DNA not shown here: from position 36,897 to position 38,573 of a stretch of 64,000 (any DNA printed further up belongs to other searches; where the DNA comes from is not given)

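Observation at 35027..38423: Candidate undescribed RiPP-like system: BlaI repressor, sensorless M56 peptidase, 40-aa Cys/Trp-rich peptide and radical SAM/SPASM maturase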

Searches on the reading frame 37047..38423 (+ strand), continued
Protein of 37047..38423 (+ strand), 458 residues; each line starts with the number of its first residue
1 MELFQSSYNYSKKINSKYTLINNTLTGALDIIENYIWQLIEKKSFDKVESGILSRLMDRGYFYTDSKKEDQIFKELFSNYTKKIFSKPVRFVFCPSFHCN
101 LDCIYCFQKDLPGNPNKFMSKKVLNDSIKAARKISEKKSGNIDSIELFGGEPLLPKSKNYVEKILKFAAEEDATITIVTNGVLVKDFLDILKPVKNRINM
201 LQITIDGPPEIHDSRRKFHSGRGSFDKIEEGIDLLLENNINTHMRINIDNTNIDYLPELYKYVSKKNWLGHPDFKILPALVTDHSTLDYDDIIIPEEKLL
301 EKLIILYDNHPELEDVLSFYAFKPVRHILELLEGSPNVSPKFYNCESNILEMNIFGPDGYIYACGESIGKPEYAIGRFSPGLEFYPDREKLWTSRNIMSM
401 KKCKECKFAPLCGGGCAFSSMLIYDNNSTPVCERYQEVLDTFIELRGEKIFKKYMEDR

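Call 17: find_related_loci(query=A1, collection=metagenome_contigs, flank=4000)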
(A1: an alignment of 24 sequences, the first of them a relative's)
Query A1 (458 aa) in metagenome_contigs; peptide patterns used: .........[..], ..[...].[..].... (x = any residue, [..] = any of these).
599 stretches matched a pattern (row limit reached: there are more); 503 encode a relative of the query (tblastn E <= 1e-3); the best 80 are kept; 80 distinct loci.
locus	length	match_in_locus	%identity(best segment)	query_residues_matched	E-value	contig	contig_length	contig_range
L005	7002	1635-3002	70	1-456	0e+0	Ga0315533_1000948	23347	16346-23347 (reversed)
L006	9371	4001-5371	69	1-457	0e+0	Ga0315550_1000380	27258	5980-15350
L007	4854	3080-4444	69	1-455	0e+0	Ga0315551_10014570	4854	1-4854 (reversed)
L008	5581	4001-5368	69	1-456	0e+0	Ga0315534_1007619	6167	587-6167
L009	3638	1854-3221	69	1-456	0e+0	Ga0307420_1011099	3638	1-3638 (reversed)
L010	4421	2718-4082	71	1-455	0e+0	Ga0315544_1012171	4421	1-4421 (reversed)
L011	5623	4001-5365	69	1-455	0e+0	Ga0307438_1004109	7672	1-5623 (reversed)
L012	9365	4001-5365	69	1-455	0e+0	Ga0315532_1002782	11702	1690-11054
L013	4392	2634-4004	67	1-457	0e+0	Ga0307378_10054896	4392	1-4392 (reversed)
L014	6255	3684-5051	68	1-456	0e+0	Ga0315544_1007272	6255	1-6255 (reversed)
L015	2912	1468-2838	68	1-457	0e+0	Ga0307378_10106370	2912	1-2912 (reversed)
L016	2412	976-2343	68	1-456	0e+0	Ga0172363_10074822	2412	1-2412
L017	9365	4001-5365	64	1-455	0e+0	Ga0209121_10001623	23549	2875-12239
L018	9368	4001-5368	57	1-455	0e+0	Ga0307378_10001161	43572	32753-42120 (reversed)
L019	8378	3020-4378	56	1-454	8e-177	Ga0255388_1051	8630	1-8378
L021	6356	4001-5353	54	3-454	7e-170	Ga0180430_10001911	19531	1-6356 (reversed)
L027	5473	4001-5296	36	13-444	3e-98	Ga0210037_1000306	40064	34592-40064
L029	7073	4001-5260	37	18-433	2e-96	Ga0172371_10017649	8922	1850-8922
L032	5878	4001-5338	31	13-457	1e-88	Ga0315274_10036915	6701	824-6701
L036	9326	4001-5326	30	13-448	2e-85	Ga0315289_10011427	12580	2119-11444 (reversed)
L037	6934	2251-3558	31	13-443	2e-85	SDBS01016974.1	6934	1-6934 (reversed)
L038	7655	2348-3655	32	1-444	3e-82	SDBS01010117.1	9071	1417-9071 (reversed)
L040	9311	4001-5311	34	26-454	1e-79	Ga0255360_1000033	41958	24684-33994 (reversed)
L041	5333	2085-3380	34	6-444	8e-78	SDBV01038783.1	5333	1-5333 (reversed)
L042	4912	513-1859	33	13-454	1e-72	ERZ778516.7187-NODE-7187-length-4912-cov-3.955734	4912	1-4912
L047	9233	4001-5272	31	1-416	5e-62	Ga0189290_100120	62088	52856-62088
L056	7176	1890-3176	30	15-444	4e-57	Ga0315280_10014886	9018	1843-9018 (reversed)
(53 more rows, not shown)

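Call 29: search_solved_structures(query=A1, max_evalue=0.001, show_alignments=1)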
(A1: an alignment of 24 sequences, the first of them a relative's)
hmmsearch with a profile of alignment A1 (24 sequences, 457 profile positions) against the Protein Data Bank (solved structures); distinct sequences matched with E-value up to 0.001: 17.
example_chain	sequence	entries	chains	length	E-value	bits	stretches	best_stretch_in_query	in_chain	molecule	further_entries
5wgg_A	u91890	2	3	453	1.4e-26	96.3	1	63-429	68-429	Radical SAM domain protein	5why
4k37_A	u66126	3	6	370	7.8e-17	64.2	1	89-418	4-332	Anaerobic sulfatase-maturating enzyme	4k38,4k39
4k36_A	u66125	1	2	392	1.3e-16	63.5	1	89-418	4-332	Anaerobic sulfatase-maturating enzyme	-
9gm3_A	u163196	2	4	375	1.7e-12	50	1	96-237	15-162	ChlB radical SAM domain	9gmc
6efn_A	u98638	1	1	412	1.2e-09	40.5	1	88-263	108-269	Sporulation killing factor maturation protein SkfB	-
9dgw_A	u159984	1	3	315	1.2e-07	33.9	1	80-278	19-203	Radical SAM core domain-containing protein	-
9dfw_A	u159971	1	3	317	1.5e-07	33.6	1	80-277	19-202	Radical SAM core domain-containing protein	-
6b4c_A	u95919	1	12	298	2.1e-07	33.2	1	86-278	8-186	Viperin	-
7n7i_A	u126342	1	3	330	2.1e-07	33.1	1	85-278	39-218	Viperin-like enzyme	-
2fb2_A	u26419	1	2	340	2.7e-07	32.8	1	85-321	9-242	Molybdenum cofactor biosynthesis protein A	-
1tv7_A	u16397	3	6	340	6.8e-07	31.5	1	86-320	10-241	Molybdenum cofactor biosynthesis protein A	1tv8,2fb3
5vsl_A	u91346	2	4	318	1.8e-05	26.8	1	86-214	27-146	Radical S-adenosyl methionine domain-containing protein 2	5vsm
9dfn_A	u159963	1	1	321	1.9e-05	26.7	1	80-277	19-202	Radical SAM core domain-containing protein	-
6q2p_A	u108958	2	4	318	2e-05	26.6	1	86-214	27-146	Radical S-adenosyl methionine domain-containing protein 2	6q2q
9dfu_A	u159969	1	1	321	2.1e-05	26.6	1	80-277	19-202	Radical SAM core domain-containing protein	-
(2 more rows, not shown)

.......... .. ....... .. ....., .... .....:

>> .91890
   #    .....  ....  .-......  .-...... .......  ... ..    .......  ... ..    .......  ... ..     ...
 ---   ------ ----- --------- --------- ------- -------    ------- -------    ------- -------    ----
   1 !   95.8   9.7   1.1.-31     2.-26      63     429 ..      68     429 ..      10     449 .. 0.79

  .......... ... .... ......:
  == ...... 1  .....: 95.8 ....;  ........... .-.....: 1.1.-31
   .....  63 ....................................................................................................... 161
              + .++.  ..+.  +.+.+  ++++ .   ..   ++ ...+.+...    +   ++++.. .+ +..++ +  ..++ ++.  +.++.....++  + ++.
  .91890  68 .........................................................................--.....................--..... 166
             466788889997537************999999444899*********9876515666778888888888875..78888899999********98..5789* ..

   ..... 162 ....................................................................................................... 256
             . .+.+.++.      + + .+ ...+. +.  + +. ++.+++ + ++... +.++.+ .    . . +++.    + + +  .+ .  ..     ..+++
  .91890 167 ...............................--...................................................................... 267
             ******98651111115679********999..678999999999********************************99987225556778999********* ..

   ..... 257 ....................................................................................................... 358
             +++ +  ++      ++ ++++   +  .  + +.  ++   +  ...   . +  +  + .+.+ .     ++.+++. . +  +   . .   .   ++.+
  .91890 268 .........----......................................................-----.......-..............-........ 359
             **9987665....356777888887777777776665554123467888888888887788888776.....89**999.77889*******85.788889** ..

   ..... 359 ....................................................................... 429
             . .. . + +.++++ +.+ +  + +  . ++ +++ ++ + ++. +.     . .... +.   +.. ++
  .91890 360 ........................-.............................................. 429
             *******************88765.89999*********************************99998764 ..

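Call 38: predict_structure(alignment_id=A1)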
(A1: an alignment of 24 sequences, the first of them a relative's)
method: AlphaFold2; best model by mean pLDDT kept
length: 458 residues; sequences in the alignment: 24
mean_pLDDT: 89.1   pTM: 0.89
mean pLDDT of the five models: 89.1, 87.4, 85.2, 85.1, 84.7
residues with pLDDT >= 90: 289; 70-90: 138; 50-70: 18; < 50: 13
segments of 3 or more residues with pLDDT < 50: 337-347
pLDDT, mean of each block of 10 residues (from residue 1): 89 96 91 95 92 92 90 81 74 91 73 74 97 87 89 95 97 95 97 96 96 92 94 98 97 98 97 95 89 95 98 92 90 63 48 90 88 94 93 81 85 85 88 94 95 71
secondary structure, 60 per line:
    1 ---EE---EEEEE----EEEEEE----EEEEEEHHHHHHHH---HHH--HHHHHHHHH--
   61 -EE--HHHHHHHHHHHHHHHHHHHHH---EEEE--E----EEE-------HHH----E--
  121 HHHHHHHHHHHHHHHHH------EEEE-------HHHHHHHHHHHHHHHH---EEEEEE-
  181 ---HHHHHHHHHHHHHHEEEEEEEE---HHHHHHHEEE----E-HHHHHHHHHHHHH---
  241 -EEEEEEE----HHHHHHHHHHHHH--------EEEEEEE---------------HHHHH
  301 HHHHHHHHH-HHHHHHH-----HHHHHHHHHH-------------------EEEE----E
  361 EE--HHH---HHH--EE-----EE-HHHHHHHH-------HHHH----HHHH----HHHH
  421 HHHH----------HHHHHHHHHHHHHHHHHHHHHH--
elements in order: E9-13 E18-23 E28-33 H34-41 H50-58 H66-86 E90-93 E101-103 H121-137 E144-147 H155-170 E174-179 H184-197 E198-205 H209-215 E216-218 H225-237 E242-248 H253-265 E274-280 H296-309 H311-317 H323-332 E352-355 E360-362 H386-393 H401-404 H409-412 H417-424 H435-456

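Call 41: fold_search(model_id=the predicted structure, library=pdb)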
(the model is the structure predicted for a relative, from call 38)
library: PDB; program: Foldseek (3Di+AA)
matches with E <= 10: 1620; with E <= 0.001: 100
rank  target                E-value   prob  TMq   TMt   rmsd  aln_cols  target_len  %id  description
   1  5why_A                2.9e-19  1.00  0.63  0.68   8.7       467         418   20  Structural Insights into Thioether Bond Formation in the Biosynthesis of Sactipeptides (released 2017-07-26)
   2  5why_B                1.1e-18  1.00  0.63  0.68   8.6       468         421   19  Structural Insights into Thioether Bond Formation in the Biosynthesis of Sactipeptides (released 2017-07-26)
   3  5wgg_A                1.7e-18  1.00  0.63  0.65   8.6       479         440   20  Structural Insights into Thioether Bond Formation in the Biosynthesis of Sactipeptides (released 2017-07-26)
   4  4k36_A                2.1e-16  1.00  0.60  0.71   4.7       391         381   20  His6 tagged anSMEcpe with bound AdoMet (released 2013-05-08)
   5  4k37_A                3.5e-16  1.00  0.62  0.76   4.4       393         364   20  Native anSMEcpe with bound AdoMet (released 2013-05-08)
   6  4k37_B                3.5e-16  1.00  0.60  0.72   5.1       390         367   20  Native anSMEcpe with bound AdoMet (released 2013-05-08)
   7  4k39_A                1.1e-15  1.00  0.60  0.74   4.8       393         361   19  Native anSMEcpe with bound AdoMet and Cp18Cys peptide (released 2013-05-08)
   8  4k38_A                1.5e-15  1.00  0.60  0.73   4.9       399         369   19  Native anSMEcpe with bound AdoMet and Kp18Cys peptide (released 2013-05-08)
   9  4k38_B                1.7e-15  1.00  0.60  0.74   4.6       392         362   19  Native anSMEcpe with bound AdoMet and Kp18Cys peptide (released 2013-05-08)
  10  8vpo                  2.3e-15  1.00  0.65  0.66   5.3       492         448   19  X-Ray Crystal Structure of TigE from Paramaledivibacter caminithermalis (released 2024-02-07)
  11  4k36_B                2.5e-15  1.00  0.59  0.72   4.7       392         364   20  His6 tagged anSMEcpe with bound AdoMet (released 2013-05-08)
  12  4k39_B                5.3e-15  1.00  0.58  0.72   4.9       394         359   20  Native anSMEcpe with bound AdoMet and Cp18Cys peptide (released 2013-05-08)
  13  9gmc_C                8.1e-15  1.00  0.56  0.67   5.1       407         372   20  Crystal structure of the complex formed between the radical SAM protein ChlB and the R3A mutant of ChlA (released 2025-06-25)
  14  9gmc_A                9.1e-15  1.00  0.57  0.68   5.1       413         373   20  Crystal structure of the complex formed between the radical SAM protein ChlB and the R3A mutant of ChlA (released 2025-06-25)
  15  9gm3_C                1.2e-14  1.00  0.58  0.69   4.9       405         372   20  Crystal structure of the complex formed between the radical SAM protein ChlB and the leader region of its precursor su (released 2025-06-25)
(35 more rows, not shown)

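Call 43: search_protein_families(library=pfam, proteins=[L017:5760-6953:+, L056:3207-4712:+, L036:5396-7534:+, L037:4468-6405:+, L047:5409-7403:+, L040:5546-6562:+, L042:1953-3185:+, L042:3199-4770:+, L041:3533-4396:+, L038:4597-6516:-], max_evalue=0.001)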
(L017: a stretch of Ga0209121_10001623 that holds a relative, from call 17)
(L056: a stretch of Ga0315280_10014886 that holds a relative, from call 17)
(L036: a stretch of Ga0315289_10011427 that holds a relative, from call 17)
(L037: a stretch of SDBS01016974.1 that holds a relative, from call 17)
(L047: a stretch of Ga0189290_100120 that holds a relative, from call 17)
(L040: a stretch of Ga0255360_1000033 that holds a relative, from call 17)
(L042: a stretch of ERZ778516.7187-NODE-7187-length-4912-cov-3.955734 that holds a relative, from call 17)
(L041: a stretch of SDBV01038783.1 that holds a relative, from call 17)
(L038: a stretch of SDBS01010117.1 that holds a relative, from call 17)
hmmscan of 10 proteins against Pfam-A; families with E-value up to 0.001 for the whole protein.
L017:5760-6953:+ (397 aa): 6 families
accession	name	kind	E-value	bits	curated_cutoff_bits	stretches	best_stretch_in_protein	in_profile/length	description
PF13487.12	HD_5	-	1.9e-38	132.3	27.2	1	222-381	8-170/170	HD domain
PF01966.28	HD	-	1.8e-21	77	22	1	230-350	3-116/116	HD domain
PF13185.12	GAF_2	-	4.1e-21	76.1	28.6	1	47-190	3-135/136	GAF domain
PF01590.32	GAF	-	4.4e-12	47.1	22.4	1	50-190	4-133/133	GAF domain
PF08668.18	HDOD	-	3.4e-07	30.4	22.9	1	230-318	97-195/196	HDOD domain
PF13492.12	GAF_3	-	8.6e-06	26.6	27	1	50-190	4-127/129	GAF domain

L056:3207-4712:+ (501 aa): 6 families
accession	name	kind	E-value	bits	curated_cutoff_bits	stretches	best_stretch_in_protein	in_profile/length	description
PF13487.12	HD_5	-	5.9e-37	127.5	27.2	1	325-487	5-170/170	HD domain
PF01966.28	HD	-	9.2e-19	68.3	22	1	336-455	3-115/116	HD domain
PF13426.13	PAS_9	-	2.5e-09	37.8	27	1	202-304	2-103/103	PAS domain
PF08448.16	PAS_4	-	4.2e-07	30.6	23.1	1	198-306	2-109/110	PAS fold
PF00989.32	PAS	-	7.8e-07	29.5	22.6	1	196-302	6-113/113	PAS fold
PF13188.13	PAS_8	-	0.00041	20.6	21.8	0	195-240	5-50/65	PAS domain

L036:5396-7534:+ (712 aa): 1 family
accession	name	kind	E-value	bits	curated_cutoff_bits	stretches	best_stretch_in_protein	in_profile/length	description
PF04055.27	Radical_SAM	-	1.6e-06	28.9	29.5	1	106-258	2-147/166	Radical SAM superfamily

L037:4468-6405:+ (645 aa): 3 families
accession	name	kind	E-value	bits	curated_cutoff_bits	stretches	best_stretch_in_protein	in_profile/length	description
PF06452.16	CBM9_1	-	3e-06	27.7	23.4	1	464-625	9-164/185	Carbohydrate family 9 binding domain-like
PF04055.27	Radical_SAM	-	0.00025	21.7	29.5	1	61-207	3-140/166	Radical SAM superfamily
PF13353.11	Fer4_12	-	0.00093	19.9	22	0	63-182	13-122/137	4Fe-4S single cluster domain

L047:5409-7403:+ (664 aa): 2 families
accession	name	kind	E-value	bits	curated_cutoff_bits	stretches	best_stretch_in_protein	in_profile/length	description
PF04055.27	Radical_SAM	-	9.7e-23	81.6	29.5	1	201-363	1-165/166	Radical SAM superfamily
PF02310.24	B12-binding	-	7.9e-11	42.3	32.1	1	17-137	10-120/121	B12 binding domain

L040:5546-6562:+ (338 aa): 1 family
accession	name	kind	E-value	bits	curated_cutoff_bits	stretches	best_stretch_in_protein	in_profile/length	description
PF02163.28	Peptidase_M50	-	0.00025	20.9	27.2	0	91-231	2-106/221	Peptidase family M50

L042:1953-3185:+ (410 aa): 1 family
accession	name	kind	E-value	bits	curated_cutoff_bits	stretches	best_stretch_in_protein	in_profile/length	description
PF02163.28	Peptidase_M50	-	7.2e-06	25.9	27.2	1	164-244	2-103/221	Peptidase family M50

L042:3199-4770:+ (523 aa): 3 families
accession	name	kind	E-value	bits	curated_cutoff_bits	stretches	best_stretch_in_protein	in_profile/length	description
PF01564.23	Spermine_synth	-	3.6e-14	53.2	22.9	1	302-441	19-163/186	Spermine/spermidine synthase domain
PF07690.21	MFS_1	-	1.2e-06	28.1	33.4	1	151-214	120-185/347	Major Facilitator Superfamily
PF13649.12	Methyltransf_25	-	0.00039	21.5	27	1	306-403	2-97/97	Methyltransferase domain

L041:3533-4396:+ (287 aa): 0 families

L038:4597-6516:- (639 aa): 9 families
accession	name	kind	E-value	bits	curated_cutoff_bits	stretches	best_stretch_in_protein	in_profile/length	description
PF01434.24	Peptidase_M41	-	3.7e-70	236.1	29.9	1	406-594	2-190/191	Peptidase family M41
PF00004.35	AAA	-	7.9e-48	162.7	21.2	1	192-324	1-130/131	ATPase family associated with various cellular activities (AAA)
PF17862.7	AAA_lid_3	-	7.2e-14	51.5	27.2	1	347-391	1-45/45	AAA+ lid domain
PF06480.20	FtsH_ext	-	2e-13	50.9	25.5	1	10-101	3-101/103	FtsH Extracellular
PF07728.20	AAA_5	-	2.6e-05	24.7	22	1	191-312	1-136/139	AAA domain (dynein-related subfamily)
PF13207.12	AAA_17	-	0.00014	22.6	27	0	195-248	1-53/136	AAA domain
PF06068.19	TIP49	-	0.00016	21.4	23.8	1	190-225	51-88/347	TIP49 P-loop domain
PF13191.12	AAA_16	-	0.00019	22.4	32.6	0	181-212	16-47/167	AAA ATPase domain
PF05496.18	RuvB_N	-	0.00089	19.5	27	0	191-223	35-67/159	Holliday junction DNA helicase RuvB P-loop domain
